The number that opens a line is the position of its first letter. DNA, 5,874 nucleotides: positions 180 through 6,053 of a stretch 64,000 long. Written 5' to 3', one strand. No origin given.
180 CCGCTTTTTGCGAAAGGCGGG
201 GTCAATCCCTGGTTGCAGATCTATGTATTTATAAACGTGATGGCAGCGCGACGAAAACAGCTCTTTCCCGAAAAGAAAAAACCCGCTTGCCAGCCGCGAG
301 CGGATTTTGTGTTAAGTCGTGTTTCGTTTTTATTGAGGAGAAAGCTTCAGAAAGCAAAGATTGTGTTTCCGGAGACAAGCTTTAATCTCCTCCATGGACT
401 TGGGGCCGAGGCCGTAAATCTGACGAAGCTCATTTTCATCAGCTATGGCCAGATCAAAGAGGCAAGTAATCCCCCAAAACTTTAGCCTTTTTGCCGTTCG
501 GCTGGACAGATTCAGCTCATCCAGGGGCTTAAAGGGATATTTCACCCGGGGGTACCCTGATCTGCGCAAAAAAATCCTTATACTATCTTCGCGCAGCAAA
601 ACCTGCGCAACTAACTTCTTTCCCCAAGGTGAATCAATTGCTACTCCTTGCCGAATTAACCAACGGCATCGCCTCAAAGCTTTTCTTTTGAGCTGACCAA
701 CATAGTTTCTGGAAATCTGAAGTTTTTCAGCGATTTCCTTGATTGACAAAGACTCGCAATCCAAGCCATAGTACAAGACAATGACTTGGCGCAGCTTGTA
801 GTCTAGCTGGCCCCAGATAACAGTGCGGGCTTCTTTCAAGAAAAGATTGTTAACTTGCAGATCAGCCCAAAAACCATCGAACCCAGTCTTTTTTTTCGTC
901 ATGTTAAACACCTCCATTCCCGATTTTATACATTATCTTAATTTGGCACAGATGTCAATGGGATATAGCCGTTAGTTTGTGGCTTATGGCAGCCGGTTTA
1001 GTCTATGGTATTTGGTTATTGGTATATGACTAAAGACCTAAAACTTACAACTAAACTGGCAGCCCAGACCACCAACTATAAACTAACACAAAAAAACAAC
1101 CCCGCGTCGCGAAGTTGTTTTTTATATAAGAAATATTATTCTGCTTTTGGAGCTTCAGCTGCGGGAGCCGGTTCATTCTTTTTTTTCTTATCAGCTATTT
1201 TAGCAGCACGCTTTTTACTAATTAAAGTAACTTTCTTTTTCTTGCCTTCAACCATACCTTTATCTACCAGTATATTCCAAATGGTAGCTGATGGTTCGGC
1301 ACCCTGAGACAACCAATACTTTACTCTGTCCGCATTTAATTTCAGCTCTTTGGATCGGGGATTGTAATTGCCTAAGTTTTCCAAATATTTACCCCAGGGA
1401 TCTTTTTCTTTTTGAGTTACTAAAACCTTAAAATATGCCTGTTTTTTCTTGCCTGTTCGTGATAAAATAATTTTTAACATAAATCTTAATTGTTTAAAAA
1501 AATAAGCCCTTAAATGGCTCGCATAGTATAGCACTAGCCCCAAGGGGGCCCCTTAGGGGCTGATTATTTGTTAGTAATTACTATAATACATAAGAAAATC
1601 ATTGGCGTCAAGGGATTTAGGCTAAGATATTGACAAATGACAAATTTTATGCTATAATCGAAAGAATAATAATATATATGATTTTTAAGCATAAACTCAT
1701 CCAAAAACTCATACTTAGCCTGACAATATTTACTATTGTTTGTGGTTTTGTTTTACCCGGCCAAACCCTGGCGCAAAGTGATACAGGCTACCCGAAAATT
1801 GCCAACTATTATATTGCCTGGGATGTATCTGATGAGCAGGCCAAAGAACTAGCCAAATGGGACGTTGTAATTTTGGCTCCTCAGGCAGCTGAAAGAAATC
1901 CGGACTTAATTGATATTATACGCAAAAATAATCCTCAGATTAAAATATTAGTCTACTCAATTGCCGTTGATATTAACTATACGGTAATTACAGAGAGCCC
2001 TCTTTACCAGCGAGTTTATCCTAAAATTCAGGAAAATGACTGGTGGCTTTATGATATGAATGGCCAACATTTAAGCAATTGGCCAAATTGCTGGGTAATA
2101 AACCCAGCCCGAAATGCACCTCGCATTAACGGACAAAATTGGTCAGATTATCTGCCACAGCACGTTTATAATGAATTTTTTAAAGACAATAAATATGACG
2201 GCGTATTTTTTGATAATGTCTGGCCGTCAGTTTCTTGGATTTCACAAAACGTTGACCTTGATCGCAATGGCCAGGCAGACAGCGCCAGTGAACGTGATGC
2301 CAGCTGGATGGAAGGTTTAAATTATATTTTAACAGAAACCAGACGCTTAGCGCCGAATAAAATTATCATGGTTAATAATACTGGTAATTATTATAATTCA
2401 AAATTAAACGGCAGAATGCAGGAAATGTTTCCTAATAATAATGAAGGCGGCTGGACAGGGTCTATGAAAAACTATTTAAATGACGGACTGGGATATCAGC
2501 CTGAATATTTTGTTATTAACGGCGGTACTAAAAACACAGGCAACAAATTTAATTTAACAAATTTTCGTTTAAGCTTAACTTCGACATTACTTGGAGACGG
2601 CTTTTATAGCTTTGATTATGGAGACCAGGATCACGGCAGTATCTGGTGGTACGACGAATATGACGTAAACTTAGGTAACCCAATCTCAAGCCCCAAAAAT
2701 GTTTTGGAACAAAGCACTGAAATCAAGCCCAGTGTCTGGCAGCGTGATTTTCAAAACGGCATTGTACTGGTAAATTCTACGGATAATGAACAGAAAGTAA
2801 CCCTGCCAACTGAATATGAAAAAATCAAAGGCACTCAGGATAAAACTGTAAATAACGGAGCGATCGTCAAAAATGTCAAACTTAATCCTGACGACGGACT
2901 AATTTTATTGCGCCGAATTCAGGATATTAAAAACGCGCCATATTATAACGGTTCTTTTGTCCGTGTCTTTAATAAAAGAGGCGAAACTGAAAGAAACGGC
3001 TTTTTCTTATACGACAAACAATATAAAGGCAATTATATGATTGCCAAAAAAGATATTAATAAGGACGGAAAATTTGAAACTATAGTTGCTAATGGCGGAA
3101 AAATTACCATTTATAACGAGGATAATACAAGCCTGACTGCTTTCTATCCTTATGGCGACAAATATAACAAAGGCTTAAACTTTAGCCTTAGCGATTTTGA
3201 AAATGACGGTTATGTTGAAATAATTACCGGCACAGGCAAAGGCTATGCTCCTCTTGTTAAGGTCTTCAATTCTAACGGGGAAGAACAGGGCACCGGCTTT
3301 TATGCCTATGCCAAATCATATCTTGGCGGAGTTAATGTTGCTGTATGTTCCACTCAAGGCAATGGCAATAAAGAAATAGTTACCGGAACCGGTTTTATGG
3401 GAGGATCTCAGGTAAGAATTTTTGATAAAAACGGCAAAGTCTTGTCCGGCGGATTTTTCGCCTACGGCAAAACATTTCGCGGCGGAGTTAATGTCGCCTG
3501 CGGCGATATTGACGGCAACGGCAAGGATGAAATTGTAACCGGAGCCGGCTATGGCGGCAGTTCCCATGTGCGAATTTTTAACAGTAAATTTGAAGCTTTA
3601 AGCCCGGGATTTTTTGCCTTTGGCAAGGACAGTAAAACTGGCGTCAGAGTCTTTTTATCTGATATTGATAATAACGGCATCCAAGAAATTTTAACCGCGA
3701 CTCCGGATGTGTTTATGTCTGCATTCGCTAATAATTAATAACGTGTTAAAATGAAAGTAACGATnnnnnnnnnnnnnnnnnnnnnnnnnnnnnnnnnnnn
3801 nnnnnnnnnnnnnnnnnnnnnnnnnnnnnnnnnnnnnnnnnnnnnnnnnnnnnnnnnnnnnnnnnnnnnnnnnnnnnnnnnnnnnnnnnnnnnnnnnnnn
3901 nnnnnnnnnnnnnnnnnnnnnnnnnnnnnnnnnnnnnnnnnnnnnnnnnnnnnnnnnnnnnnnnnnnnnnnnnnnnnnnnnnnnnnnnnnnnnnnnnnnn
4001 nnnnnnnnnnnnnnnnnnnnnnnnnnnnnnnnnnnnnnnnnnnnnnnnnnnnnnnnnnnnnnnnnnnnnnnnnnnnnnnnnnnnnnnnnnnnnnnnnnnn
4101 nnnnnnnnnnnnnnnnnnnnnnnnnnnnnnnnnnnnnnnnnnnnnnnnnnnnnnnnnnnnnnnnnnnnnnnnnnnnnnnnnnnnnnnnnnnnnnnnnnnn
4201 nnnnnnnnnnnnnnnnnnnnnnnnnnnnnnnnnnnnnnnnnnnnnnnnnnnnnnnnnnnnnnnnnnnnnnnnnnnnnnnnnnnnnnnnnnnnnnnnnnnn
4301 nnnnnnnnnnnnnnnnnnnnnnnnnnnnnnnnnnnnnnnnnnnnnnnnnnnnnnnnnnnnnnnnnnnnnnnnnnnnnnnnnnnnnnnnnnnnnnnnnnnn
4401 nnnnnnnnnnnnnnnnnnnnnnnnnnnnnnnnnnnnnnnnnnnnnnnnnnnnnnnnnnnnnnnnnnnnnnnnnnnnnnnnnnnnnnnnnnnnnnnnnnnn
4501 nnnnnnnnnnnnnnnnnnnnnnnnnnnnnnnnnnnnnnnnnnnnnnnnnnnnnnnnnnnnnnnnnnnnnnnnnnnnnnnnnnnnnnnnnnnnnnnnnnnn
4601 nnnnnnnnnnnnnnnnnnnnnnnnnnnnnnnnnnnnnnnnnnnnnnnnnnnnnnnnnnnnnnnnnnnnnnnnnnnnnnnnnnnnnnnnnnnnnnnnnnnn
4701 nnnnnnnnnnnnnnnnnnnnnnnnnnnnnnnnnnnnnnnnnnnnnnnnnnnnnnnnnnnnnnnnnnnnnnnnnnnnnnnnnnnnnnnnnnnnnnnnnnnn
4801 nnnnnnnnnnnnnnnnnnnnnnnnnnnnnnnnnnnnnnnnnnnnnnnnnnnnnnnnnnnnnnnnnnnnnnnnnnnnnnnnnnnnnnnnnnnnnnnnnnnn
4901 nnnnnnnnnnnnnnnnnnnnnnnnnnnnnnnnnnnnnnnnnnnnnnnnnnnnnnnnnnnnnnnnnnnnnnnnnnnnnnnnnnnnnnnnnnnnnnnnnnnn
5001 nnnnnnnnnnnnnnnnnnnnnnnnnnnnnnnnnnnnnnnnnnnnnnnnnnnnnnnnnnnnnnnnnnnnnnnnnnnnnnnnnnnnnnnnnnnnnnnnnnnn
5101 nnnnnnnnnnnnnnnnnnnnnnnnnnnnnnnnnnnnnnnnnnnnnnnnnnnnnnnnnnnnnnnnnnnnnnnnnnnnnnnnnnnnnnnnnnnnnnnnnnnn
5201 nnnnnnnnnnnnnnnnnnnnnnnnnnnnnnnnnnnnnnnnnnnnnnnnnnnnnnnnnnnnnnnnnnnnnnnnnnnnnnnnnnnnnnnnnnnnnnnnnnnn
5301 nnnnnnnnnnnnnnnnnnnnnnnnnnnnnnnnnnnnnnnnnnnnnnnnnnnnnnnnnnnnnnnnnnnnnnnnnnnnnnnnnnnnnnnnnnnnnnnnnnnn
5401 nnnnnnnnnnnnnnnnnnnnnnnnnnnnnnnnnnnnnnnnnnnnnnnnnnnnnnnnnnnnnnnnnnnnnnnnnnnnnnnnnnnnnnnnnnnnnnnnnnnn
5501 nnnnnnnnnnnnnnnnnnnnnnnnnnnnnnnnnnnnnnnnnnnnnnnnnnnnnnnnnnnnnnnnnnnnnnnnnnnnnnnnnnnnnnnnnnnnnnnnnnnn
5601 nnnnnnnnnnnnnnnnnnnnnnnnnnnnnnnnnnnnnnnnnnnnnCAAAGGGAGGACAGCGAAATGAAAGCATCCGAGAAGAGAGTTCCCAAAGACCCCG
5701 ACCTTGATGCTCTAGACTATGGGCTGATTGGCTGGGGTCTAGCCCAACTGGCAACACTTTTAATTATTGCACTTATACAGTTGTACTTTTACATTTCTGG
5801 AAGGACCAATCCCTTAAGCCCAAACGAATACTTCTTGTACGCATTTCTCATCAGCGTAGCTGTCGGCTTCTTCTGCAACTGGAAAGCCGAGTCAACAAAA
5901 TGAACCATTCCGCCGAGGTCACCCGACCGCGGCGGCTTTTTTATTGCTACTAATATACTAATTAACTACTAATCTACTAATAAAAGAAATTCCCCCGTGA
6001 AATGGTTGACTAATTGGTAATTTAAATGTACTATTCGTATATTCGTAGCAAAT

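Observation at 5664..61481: At least twelve GC-rich single-gene islands in an AT-rich genome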

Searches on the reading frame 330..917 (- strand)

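Call 71: search_protein_families(library=pfam, max_evalue=0.001, proteins=[window:330-917:-])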
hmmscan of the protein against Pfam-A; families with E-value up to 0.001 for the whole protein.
window:330-917:- (195 aa): 3 families
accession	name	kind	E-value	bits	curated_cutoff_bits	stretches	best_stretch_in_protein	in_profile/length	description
PF03118.21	RNA_pol_A_CTD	-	7.4e-12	45.3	23.8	1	128-183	11-66/67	Bacterial RNA polymerase, alpha chain C terminal domain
PF04545.22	Sigma70_r4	-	1.3e-11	44.2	24.1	1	37-85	4-49/50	Sigma-70, region 4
PF08281.18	Sigma70_r4_2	-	7.8e-06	25.9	25.7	1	37-84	10-54/54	Sigma-70, region 4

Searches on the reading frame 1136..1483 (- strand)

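Call 88: search_protein_families(library=pfam, max_evalue=0.001, proteins=[window:1136-1483:-])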
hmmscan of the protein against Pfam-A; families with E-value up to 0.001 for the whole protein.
window:1136-1483:- (115 aa): 1 family
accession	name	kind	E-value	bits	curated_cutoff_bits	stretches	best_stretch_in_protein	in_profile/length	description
PF00886.24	Ribosomal_S16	-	1.3e-17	63.9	27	1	9-65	1-62/62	Ribosomal protein S16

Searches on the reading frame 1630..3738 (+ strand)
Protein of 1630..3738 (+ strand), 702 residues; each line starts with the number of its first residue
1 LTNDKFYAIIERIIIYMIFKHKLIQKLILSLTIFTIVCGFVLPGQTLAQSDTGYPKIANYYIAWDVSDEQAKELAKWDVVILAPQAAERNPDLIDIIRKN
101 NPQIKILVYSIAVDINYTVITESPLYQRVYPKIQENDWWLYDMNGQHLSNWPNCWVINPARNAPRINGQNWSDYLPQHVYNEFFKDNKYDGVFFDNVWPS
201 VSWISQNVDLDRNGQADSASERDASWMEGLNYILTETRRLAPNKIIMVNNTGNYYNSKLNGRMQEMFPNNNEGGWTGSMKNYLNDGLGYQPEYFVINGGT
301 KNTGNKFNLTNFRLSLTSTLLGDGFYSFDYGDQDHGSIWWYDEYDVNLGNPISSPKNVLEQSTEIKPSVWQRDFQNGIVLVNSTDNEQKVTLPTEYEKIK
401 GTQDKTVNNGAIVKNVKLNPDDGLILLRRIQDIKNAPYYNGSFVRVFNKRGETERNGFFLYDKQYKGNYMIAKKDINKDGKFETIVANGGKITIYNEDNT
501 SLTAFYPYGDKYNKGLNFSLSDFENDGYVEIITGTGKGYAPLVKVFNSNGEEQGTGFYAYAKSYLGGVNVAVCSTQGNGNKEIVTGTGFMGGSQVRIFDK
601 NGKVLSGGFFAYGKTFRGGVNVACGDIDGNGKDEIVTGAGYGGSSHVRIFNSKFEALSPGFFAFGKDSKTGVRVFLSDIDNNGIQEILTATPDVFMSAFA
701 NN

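Call 71: search_protein_families(library=pfam, max_evalue=0.001, proteins=[window:1630-3738:+])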
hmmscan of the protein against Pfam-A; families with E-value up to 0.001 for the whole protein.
window:1630-3738:+ (702 aa): 3 families
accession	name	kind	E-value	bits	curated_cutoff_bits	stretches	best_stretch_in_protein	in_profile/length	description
PF14885.12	GHL15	-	1.7e-29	104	27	1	98-377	1-270/271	Hypothetical glycosyl hydrolase family 15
PF13517.12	FG-GAP_3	-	3.1e-08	34.5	26.9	2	475-532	1-60/61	FG-GAP-like repeat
PF01839.29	FG-GAP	-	2.6e-07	30.8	22.1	1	619-643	2-26/37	FG-GAP repeat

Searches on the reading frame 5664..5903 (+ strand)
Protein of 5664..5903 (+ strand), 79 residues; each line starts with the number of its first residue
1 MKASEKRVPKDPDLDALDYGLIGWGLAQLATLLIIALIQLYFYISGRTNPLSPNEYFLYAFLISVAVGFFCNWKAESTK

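Call 7: search_protein_families(library=pfam, max_evalue=0.1, proteins=[window:5664-5903:+])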
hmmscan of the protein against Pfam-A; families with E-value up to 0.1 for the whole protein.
window:5664-5903:+ (79 aa): 1 family
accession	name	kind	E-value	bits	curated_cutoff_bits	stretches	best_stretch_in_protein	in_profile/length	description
PF22002.1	MTLN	-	0.086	13.2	27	0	60-77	12-29/56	Mitoregulin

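Call 76: search_protein_families(library=ncbifam, max_evalue=0.01, proteins=[window:5664-5903:+])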
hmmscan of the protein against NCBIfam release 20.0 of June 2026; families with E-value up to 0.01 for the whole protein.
window:5664-5903:+ (79 aa): 0 families

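Call 77: search_protein_families(library=phrogs, max_evalue=0.01, proteins=[window:5664-5903:+])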
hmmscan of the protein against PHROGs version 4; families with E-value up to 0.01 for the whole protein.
window:5664-5903:+ (79 aa): 0 families
